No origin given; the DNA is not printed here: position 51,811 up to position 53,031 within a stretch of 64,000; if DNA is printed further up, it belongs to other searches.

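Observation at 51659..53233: Protein-coding EEP nuclease/phosphatase gene inside the rRNA operon, between tRNA-Ala and 23S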

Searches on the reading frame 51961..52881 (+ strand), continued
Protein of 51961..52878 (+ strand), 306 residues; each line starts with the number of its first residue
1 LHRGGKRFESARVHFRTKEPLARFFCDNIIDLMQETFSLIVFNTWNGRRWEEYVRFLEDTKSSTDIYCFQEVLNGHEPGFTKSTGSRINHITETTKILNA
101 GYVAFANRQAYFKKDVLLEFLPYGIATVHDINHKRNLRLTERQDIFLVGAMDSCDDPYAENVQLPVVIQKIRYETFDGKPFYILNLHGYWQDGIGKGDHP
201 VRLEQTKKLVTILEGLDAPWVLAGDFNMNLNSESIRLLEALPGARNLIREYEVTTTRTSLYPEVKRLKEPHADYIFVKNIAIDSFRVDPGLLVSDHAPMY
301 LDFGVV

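Call 26: predict_structure(alignment_id=A1)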
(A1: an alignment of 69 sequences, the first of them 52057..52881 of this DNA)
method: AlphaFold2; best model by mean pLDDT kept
length: 274 residues; sequences in the alignment: 69
mean_pLDDT: 93.9   pTM: 0.92
mean pLDDT of the five models: 93.9, 93.7, 92.7, 92.1, 91.8
residues with pLDDT >= 90: 228; 70-90: 34; 50-70: 12; < 50: 0
segments of 3 or more residues with pLDDT < 50: none
pLDDT, mean of each block of 10 residues (from residue 1): 94 97 98 97 91 93 96 91 65 93 89 96 73 95 96 95 93 98 98 98 98 98 98 96 98 98 98 95
secondary structure, 60 per line:
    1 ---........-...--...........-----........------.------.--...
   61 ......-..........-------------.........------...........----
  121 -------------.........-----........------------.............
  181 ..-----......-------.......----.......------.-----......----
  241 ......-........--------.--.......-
elements in order: E4-11 H18-28 E34-41 H58-66 E68-77 E91-99 E106-116 E134-142 E148-155 H168-182 E188-193 H201-207 E212-214 H215-218 H231-236 E241-246 E248-255 E267-273

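Call 29: fold_search(model_id=the predicted structure, library=pdb)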
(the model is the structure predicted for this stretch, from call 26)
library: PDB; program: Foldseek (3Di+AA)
matches with E <= 10: 1091; with E <= 0.001: 160
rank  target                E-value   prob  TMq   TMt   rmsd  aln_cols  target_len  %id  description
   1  3g6s                  1.0e-16  1.00  0.69  0.73   4.8       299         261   16  Crystal structure of the endonuclease/exonuclease/phosphatase (BVU_0621) from Bacteroides vulgatus. Northeast Structural (released 2009-02-17)
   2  3mpr_B                8.6e-16  1.00  0.66  0.66   6.0       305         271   17  Crystal Structure of endonuclease/exonuclease/phosphatase family protein from Bacteroides thetaiotaomicron, Northeast  (released 2010-05-26)
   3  3mpr_C                1.1e-15  1.00  0.66  0.65   6.1       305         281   16  Crystal Structure of endonuclease/exonuclease/phosphatase family protein from Bacteroides thetaiotaomicron, Northeast  (released 2010-05-26)
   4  3mpr_A                3.5e-15  1.00  0.66  0.64   6.0       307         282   16  Crystal Structure of endonuclease/exonuclease/phosphatase family protein from Bacteroides thetaiotaomicron, Northeast  (released 2010-05-26)
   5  3mpr_D                3.9e-15  1.00  0.65  0.65   5.5       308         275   16  Crystal Structure of endonuclease/exonuclease/phosphatase family protein from Bacteroides thetaiotaomicron, Northeast  (released 2010-05-26)
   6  4c1r_A                9.8e-14  1.00  0.64  0.65   5.9       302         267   17  Bacteroides thetaiotaomicron VPI-5482 mannosyl-6-phosphatase Bt3783 (released 2013-11-13)
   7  5ino_A                1.4e-13  1.00  0.66  0.71   4.9       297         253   14  Human Tdp2 reaction product (5'-phosphorylated DNA)-Mg2+ complex (released 2016-04-27)
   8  4gyz_D                2.0e-13  1.00  0.67  0.76   4.0       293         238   15  Mus Musculus Tdp2 Bound to dAMP and Mg2+ (released 2012-10-31)
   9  5inn_D                2.9e-13  1.00  0.66  0.73   4.1       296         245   14  Mouse Tdp2 D358N protein, apo state with increased disorder amongst variable DNA-binding grasp conformations (released 2016-04-27)
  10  6bt2_B                2.9e-13  1.00  0.69  0.70   4.3       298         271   17  Structure of the human Nocturnin catalytic domain with bound sulfate anion (released 2018-05-16)
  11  5inn_A                3.3e-13  1.00  0.68  0.76   3.9       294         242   14  Mouse Tdp2 D358N protein, apo state with increased disorder amongst variable DNA-binding grasp conformations (released 2016-04-27)
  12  4ruw                  6.5e-13  1.00  0.69  0.51   4.4       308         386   14  The crystal structure of endonuclease/exonuclease/phosphatase from Beutenbergia cavernae DSM 12333 (released 2014-12-24)
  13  6mal                  8.7e-13  1.00  0.70  0.64   4.1       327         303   17  Structure of human Nocturnin C-terminal domain (released 2018-09-05)
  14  3l1w_A                1.0e-12  1.00  0.69  0.75   4.3       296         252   16  The crystal structure of a functionally unknown conserved protein from Enterococcus faecalis V583 (released 2010-01-12)
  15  6bt2_A                1.3e-12  1.00  0.70  0.71   4.6       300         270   16  Structure of the human Nocturnin catalytic domain with bound sulfate anion (released 2018-05-16)
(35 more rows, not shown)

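Call 30: search_protein_families(library=ncbifam, proteins=[window:52057-52881:+], max_evalue=0.1)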
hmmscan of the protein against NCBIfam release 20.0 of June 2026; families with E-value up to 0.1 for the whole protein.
window:52057-52881:+ (274 aa): 2 families
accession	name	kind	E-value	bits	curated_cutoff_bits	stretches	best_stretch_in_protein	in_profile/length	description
NF003842.0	PRK05421.1-4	equivalog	3.8e-11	42.9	144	1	173-273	164-257/259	endonuclease/exonuclease/phosphatase family protein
NF003840.0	PRK05421.1-2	equivalog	1.2e-06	27.8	163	1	130-272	149-279/282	endonuclease/exonuclease/phosphatase family protein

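Call 32: list_cluster_members(proteins=[window:52057-52878:+, window:51652-51918:+, window:56504-56860:+, window:56872-57750:+, window:48956-49576:+])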
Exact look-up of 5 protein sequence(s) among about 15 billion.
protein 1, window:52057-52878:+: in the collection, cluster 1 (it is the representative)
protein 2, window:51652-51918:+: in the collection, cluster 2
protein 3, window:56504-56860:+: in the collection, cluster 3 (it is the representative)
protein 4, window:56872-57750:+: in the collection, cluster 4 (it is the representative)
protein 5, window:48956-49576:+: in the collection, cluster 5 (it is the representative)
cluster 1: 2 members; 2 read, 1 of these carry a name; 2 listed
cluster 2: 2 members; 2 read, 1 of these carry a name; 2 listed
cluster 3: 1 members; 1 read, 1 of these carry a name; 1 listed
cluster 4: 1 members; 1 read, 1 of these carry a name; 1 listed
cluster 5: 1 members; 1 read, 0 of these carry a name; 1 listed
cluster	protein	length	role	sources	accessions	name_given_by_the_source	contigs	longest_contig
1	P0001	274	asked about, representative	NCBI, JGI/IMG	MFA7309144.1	MAG: endonuclease/exonuclease/phosphatase family protein [Patescibacteria group bacterium]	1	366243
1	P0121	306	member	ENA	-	-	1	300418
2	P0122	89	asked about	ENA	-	-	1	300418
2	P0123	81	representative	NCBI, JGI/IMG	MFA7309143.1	MAG: hypothetical protein WC045_03730 [Patescibacteria group bacterium]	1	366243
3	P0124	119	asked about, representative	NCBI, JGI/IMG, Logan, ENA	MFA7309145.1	MAG: hypothetical protein WC045_03755 [Patescibacteria group bacterium]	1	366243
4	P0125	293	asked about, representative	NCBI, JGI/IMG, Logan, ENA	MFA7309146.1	MAG: bifunctional DNA-formamidopyrimidine glycosylase/DNA-(apurinic or apyrimidinic site) ...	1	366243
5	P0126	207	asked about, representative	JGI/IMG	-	-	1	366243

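Call 33: find_encoding_contigs(protein=window:51961-52878:+, flank=10000, max_places=4)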
Protein window:51961-52878:+ (306 aa): 1 contig read that carries it; 1 place shown.
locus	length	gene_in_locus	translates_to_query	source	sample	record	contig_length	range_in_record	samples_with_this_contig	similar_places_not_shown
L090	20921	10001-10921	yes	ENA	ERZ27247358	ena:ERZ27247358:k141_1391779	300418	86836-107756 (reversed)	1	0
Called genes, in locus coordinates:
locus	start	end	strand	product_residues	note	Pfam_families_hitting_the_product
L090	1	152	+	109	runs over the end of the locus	PF00085:Thioredoxin, PF13098:Thioredoxin_2 (weak), PF13905:Thioredoxin_8 (faint)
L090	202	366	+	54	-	-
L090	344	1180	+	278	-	PF00121:TIM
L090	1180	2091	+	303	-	PF01116:F_bP_aldolase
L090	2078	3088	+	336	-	PF00294:PfkB, PF08543:Phos_pyr_kin (weak)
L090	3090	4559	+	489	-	PF00171:Aldedh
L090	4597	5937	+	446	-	PF05697:Trigger_N, PF00254:FKBP_C (weak), PF05698:Trigger_C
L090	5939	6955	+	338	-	PF01370:Epimerase, PF04321:RmlD_sub_bind, PF16363:GDP_Man_Dehyd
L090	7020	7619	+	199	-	PF00574:CLP_protease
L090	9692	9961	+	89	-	-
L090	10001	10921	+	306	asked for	PF03372:Exo_endo_phos (weak)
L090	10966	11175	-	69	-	-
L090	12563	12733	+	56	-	-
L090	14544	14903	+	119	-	-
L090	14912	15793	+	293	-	PF01149:Fapy_DNA_glyco, PF06831:H2TH, PF06827:zf-FPG_IleRS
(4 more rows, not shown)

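Call 77: search_protein_families(library=padloc, proteins=[window:52057-52881:+], max_evalue=0.01)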
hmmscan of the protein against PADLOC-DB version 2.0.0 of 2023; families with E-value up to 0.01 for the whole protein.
window:52057-52881:+ (274 aa): 0 families

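Call 78: search_protein_families(library=phrogs, proteins=[window:52057-52881:+], max_evalue=0.01)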
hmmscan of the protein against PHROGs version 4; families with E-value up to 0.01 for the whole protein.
window:52057-52881:+ (274 aa): 0 families
